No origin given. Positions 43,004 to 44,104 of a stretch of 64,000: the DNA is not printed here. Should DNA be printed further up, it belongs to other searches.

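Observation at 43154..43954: TIR domain fused to an unrecognised N-terminal domain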

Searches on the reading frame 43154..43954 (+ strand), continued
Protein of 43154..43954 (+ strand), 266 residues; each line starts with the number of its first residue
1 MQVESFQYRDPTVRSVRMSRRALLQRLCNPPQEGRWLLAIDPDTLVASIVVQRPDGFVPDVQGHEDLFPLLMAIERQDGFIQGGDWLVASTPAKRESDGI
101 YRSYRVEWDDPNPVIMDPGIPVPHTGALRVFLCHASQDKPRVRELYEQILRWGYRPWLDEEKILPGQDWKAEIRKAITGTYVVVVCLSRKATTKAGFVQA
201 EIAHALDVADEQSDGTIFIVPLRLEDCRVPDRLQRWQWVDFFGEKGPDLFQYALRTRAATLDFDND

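Call 59: find_encoding_contigs(protein=P0008, flank=3000, max_places=3)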
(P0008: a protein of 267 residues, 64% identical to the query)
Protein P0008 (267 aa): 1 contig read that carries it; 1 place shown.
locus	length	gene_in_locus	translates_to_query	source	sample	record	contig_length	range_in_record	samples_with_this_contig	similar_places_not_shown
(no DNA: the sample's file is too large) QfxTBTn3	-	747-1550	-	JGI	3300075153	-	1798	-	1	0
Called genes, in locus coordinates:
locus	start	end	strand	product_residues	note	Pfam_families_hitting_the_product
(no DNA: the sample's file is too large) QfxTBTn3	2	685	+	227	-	?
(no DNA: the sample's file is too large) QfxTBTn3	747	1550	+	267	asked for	PF01582:TIR (weak), PF13676:TIR_2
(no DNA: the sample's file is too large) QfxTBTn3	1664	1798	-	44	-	?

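Call 73: predict_structure(alignment_id=A1)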
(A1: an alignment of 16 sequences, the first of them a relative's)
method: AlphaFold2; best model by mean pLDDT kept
length: 266 residues; sequences in the alignment: 16
mean_pLDDT: 69.2   pTM: 0.54
mean pLDDT of the five models: 69.2, 69.1, 66.5, 63.8, 63.6
residues with pLDDT >= 90: 19; 70-90: 138; 50-70: 61; < 50: 48
segments of 3 or more residues with pLDDT < 50: 1-12, 74-80, 93-97, 111-126, 263-266
pLDDT, mean of each block of 10 residues (from residue 1): 31 63 66 80 76 79 67 46 55 51 66 34 53 87 88 75 67 81 89 75 82 70 91 84 87 71 44
secondary structure, 60 per line:
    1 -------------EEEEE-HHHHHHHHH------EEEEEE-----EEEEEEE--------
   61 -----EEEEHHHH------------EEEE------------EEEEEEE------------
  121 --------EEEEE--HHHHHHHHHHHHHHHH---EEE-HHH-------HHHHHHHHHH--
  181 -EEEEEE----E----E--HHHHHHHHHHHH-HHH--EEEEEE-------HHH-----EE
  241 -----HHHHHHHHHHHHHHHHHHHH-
elements in order: E14-18 H20-28 E35-40 E46-52 E66-69 H70-73 E86-89 E102-108 E129-133 H136-151 E155-157 H169-178 E182-187 H200-211 E218-223 H246-265
